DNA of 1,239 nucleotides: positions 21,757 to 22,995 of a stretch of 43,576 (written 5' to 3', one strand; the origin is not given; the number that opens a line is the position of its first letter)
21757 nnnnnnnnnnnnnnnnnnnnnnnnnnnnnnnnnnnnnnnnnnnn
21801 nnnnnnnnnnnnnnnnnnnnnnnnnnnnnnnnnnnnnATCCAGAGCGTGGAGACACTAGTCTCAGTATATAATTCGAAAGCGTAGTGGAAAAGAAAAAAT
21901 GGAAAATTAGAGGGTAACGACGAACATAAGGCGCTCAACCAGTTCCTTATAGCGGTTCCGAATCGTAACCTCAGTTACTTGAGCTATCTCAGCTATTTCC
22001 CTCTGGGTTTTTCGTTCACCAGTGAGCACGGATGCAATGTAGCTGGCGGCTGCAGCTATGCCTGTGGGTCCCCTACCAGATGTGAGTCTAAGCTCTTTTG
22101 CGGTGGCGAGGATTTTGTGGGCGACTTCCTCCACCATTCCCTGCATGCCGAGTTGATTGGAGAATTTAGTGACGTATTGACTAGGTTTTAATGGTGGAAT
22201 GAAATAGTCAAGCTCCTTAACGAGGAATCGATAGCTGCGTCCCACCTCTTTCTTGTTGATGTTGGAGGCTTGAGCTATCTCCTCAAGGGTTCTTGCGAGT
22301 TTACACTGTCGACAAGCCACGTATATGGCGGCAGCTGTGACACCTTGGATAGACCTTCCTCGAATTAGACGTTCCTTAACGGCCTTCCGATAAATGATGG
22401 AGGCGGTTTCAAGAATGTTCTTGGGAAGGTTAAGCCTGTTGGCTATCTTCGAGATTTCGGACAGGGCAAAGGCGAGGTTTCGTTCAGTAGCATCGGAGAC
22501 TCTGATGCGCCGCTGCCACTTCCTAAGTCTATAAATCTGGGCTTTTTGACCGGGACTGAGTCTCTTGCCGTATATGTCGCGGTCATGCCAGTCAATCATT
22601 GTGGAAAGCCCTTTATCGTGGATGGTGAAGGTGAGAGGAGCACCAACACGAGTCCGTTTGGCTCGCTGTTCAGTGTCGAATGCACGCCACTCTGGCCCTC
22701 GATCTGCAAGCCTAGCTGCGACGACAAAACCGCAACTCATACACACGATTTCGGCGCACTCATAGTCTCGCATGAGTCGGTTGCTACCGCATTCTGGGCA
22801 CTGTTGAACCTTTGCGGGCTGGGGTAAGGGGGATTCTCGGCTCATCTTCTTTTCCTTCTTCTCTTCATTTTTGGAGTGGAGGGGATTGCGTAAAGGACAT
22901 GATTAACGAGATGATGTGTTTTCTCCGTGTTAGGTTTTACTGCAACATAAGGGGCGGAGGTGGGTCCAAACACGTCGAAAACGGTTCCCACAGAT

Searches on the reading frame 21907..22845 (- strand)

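Call 7: search_protein_families(library=pfam, proteins=[window:21907-22845:-])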
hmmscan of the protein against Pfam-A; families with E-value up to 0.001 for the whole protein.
window:21907-22845:- (312 aa): 3 families
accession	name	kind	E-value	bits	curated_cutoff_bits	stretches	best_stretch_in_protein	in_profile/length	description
PF00382.24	TFIIB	-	6.9e-48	161.1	23.6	2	122-210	3-91/92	Transcription factor TFIIB repeat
PF08271.17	Zn_Ribbon_TF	-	9e-15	54.4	29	1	15-56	2-43/43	TFIIB zinc-binding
PF04545.22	Sigma70_r4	-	0.0002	21.3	24.1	0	276-306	18-48/50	Sigma-70, region 4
